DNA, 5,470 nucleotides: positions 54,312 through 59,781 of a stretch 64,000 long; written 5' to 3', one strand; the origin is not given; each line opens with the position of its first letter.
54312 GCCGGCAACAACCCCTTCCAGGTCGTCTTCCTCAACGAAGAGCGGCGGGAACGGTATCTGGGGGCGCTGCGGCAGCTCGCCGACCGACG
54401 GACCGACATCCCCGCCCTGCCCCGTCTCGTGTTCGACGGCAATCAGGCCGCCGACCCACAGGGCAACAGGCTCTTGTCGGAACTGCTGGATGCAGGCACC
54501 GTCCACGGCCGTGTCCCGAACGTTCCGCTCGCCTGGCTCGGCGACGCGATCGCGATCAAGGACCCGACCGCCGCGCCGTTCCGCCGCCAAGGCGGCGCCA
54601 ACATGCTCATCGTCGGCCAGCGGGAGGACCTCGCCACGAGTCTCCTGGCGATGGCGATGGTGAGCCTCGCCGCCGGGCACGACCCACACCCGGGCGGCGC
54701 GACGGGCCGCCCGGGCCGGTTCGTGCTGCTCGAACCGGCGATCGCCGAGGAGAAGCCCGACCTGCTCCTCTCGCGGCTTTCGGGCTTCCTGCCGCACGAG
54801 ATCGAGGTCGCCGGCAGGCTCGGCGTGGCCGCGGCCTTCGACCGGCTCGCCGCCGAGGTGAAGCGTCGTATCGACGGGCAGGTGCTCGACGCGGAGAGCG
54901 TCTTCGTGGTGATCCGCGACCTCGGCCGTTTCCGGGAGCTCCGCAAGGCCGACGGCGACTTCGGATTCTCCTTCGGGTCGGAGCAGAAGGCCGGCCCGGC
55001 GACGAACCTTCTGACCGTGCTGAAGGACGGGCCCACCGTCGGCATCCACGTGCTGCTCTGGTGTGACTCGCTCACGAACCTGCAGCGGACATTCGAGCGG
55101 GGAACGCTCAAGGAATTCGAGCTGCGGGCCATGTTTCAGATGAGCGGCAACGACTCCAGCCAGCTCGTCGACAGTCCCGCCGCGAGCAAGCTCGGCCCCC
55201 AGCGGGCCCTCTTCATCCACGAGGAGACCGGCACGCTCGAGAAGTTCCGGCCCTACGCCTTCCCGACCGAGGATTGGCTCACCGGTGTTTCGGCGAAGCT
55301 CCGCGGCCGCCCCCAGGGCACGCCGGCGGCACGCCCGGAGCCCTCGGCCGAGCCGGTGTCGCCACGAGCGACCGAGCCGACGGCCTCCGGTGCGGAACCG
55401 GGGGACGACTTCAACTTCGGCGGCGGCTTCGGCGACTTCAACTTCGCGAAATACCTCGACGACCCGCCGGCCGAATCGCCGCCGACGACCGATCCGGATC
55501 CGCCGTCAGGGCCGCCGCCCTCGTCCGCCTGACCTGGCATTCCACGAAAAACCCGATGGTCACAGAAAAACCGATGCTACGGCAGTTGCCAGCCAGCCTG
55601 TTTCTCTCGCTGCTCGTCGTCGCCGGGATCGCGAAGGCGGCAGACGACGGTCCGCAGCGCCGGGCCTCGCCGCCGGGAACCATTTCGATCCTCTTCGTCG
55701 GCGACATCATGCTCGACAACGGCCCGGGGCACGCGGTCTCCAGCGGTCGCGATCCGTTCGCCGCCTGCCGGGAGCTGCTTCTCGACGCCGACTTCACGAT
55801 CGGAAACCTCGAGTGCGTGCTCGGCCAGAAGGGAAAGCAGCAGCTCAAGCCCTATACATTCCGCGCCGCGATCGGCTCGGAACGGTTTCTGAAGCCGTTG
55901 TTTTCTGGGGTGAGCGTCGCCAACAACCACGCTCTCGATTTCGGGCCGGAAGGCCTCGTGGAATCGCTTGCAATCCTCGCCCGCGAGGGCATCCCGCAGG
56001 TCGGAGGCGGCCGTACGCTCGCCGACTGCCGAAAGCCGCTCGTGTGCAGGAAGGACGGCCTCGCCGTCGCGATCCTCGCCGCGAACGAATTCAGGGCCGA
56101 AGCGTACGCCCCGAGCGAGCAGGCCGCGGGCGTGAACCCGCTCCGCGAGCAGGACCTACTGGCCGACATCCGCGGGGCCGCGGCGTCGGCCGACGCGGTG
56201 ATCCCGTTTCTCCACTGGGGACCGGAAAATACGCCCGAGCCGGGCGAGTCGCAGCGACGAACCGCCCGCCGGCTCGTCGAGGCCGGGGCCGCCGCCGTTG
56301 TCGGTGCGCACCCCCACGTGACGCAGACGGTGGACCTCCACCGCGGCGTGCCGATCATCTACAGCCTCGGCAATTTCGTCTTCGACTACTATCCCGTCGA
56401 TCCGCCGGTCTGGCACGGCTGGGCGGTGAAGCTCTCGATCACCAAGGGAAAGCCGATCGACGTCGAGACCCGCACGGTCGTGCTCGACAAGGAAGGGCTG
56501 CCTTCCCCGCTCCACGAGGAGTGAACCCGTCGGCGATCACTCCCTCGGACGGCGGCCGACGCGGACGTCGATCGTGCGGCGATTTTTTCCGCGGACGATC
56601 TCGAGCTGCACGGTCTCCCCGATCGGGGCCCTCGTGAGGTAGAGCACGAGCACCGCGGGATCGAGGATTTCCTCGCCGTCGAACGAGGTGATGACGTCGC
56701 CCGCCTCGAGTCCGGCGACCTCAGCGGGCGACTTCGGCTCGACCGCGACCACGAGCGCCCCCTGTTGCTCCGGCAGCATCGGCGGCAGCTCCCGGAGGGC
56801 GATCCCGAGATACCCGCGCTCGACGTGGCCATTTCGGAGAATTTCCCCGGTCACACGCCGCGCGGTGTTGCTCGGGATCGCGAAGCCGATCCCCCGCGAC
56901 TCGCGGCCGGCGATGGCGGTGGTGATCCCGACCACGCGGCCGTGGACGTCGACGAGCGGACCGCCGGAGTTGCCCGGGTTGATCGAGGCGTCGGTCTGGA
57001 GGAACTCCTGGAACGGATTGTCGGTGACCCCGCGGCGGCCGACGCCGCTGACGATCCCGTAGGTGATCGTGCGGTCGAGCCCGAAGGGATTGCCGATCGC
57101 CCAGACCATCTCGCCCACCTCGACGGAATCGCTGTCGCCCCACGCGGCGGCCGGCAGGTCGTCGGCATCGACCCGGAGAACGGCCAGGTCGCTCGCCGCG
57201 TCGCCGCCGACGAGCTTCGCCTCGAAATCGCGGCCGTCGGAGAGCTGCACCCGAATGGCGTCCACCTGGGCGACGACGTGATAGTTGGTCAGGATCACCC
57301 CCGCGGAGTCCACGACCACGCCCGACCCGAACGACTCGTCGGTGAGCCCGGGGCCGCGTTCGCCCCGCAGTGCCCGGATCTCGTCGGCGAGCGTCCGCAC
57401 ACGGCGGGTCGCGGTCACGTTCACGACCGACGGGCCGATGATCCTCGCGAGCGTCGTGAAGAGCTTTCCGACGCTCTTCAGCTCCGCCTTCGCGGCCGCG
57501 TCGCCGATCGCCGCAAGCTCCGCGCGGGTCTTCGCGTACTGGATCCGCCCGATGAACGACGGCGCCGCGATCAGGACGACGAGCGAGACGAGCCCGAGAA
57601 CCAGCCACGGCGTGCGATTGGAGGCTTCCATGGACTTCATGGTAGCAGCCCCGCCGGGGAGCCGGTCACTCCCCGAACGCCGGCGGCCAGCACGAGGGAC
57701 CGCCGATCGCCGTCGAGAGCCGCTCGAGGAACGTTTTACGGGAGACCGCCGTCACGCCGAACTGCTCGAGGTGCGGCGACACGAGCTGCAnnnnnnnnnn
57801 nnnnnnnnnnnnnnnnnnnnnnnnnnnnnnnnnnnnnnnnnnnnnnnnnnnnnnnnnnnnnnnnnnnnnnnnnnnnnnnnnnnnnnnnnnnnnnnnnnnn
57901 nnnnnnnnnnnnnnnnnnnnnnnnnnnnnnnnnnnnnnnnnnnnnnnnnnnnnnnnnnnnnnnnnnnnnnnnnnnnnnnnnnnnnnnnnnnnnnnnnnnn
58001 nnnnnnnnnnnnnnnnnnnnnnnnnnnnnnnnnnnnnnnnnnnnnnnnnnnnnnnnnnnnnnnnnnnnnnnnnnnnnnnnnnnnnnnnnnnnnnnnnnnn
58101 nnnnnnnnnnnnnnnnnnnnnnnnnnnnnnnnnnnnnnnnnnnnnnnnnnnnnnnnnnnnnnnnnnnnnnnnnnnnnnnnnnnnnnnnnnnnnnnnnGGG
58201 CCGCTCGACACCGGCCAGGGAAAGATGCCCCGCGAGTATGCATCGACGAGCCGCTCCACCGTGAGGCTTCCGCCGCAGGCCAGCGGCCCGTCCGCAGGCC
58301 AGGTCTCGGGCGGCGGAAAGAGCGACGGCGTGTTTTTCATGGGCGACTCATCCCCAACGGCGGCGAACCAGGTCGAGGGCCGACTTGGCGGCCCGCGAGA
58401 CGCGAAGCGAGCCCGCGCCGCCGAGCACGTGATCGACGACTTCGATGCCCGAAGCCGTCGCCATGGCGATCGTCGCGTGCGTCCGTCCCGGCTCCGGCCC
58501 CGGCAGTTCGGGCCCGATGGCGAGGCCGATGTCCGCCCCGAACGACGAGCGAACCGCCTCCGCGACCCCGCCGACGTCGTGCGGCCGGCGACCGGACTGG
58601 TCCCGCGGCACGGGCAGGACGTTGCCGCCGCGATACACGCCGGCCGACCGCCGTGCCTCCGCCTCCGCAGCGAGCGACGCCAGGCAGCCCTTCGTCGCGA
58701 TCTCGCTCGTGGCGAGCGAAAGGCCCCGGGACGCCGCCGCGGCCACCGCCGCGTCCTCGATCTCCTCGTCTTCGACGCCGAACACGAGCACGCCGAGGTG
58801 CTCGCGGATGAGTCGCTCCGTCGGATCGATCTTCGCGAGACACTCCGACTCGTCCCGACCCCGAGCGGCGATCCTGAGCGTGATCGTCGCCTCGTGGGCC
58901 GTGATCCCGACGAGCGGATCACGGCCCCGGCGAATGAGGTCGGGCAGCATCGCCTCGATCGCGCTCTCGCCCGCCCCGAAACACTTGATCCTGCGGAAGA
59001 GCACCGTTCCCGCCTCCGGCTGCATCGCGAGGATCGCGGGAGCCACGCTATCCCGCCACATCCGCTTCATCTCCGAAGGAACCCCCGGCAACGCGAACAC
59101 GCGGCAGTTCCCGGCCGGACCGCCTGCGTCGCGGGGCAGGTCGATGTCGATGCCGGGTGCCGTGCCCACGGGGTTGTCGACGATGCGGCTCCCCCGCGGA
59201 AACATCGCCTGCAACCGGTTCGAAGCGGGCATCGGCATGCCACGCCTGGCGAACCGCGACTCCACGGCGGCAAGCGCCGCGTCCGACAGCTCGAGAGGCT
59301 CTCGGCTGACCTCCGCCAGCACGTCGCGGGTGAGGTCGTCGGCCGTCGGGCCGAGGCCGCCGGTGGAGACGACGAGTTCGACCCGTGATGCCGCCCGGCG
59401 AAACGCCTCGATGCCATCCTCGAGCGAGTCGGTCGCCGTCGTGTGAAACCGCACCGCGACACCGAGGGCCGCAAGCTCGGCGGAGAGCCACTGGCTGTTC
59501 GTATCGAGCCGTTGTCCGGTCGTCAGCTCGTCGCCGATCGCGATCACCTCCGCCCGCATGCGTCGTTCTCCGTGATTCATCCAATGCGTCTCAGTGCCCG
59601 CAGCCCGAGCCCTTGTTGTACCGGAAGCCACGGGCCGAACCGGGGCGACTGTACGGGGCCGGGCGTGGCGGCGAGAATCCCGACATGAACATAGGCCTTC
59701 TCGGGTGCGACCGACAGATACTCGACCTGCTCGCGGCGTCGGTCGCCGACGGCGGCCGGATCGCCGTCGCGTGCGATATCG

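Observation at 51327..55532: Unusual domain plan of the FtsK/SpoIIIE ATPase: long cytoplasmic coiled coil before the TM hairpin, degenerate-active-degenerate P-loop series, FG/Pro-rich tail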

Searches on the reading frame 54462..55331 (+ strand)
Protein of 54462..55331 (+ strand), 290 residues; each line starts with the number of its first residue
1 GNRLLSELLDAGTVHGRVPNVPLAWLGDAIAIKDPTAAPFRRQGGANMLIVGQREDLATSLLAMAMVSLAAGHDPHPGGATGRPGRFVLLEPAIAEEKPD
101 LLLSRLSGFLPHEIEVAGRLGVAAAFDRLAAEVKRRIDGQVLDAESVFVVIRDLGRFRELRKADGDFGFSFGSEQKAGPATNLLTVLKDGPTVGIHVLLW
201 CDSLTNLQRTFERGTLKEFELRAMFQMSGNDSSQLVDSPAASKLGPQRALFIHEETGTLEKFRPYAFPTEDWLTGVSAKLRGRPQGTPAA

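Call 62: search_solved_structures(query=A4, max_evalue=10, show_alignments=3)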
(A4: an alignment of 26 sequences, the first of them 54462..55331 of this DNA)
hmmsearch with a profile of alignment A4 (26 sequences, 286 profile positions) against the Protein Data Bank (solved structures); distinct sequences matched with E-value up to 10: 0.

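Call 73: search_protein_representatives(protein=window:54462-55331:+)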
Query: 290 residues. Proteins with E-value up to 0.001 (for the whole library): 2025; up to 1e-10: 1404; up to 1e-30: 589. The best 150 are listed.
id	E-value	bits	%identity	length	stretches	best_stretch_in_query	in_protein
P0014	1.2e-143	494.0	68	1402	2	1-289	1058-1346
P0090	1.1e-93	330.0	71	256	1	88-289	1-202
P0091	2.8e-74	266.4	41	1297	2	2-287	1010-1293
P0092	3.2e-74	266.2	43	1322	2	21-281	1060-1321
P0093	1.7e-73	263.8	47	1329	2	2-281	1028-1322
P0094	1.8e-71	257.2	43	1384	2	2-287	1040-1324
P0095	3.8e-71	256.1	41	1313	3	2-280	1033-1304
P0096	1.2e-70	254.5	42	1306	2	17-286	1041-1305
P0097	1.7e-69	250.7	43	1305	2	20-285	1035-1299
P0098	3.5e-69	249.7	48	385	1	2-285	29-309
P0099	2.1e-68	247.1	39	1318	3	21-283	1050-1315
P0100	2.2e-68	247.0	46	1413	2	24-273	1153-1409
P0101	9.6e-68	245.0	43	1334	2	2-285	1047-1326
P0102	1.2e-67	244.6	43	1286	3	24-285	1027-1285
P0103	2.1e-67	243.9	44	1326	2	16-283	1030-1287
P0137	3.0e-62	226.9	42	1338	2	20-283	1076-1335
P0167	3.9e-59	216.7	40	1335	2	20-282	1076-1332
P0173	1.2e-58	215.1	38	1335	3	21-271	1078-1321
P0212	6.6e-55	202.8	38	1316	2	15-283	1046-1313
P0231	5.0e-54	199.9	37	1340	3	18-285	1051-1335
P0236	1.3e-53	198.6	39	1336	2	21-287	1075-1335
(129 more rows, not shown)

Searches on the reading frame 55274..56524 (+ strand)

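Call 7: search_protein_families(library=pfam, proteins=[window:55274-56524:+], max_evalue=0.01)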
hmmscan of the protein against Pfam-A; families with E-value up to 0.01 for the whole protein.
window:55274-56524:+ (416 aa): 1 family
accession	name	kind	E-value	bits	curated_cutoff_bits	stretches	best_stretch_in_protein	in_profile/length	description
PF09587.15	PGA_cap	-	5.3e-62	210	27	1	139-372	2-255/255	Bacterial capsule synthesis protein PGA_cap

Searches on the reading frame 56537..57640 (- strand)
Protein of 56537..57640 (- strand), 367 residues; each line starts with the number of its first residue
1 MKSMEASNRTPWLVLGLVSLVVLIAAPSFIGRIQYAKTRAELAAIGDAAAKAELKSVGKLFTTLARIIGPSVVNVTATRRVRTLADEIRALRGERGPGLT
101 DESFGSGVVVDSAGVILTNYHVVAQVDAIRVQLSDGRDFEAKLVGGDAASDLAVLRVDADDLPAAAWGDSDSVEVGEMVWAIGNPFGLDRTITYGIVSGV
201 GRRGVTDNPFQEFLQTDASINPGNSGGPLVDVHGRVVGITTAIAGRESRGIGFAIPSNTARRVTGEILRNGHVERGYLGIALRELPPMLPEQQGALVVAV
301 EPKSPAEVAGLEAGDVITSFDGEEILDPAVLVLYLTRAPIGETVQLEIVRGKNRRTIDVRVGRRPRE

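Call 8: search_protein_families(library=pfam, proteins=[window:56537-57640:-], max_evalue=0.01)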
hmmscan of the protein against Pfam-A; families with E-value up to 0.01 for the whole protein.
window:56537-57640:- (367 aa): 6 families
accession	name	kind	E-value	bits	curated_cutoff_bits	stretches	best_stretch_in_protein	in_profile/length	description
PF13365.12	Trypsin_2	-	4.7e-37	128.4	27.6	1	105-239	1-144/144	Trypsin-like peptidase domain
PF00089.32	Trypsin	-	9.6e-17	62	20.6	1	103-261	25-217/220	Trypsin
PF13180.12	PDZ_2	-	5e-16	59.2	27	1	276-361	1-80/80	PDZ domain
PF17820.7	PDZ_6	-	2.3e-11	43.7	27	1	297-350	2-54/54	PDZ domain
PF00595.29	PDZ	-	1.9e-07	31.8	23.2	1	274-348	8-80/81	PDZ domain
PF10459.15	Peptidase_S46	-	0.0035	16.5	22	0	102-137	46-79/698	Peptidase S46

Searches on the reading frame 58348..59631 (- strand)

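Call 8: search_protein_families(library=pfam, proteins=[window:58348-59631:-], max_evalue=0.01)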
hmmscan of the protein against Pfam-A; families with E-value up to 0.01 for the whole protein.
window:58348-59631:- (427 aa): 2 families
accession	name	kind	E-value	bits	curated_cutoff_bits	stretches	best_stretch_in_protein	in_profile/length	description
PF00994.29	MoCF_biosynth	-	2.1e-34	118.7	26.6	1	28-200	1-142/144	Probable molybdopterin binding domain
PF18146.6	CinA_KH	-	8.3e-18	64.7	27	1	213-285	2-73/73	Damage-inducible protein CinA KH domain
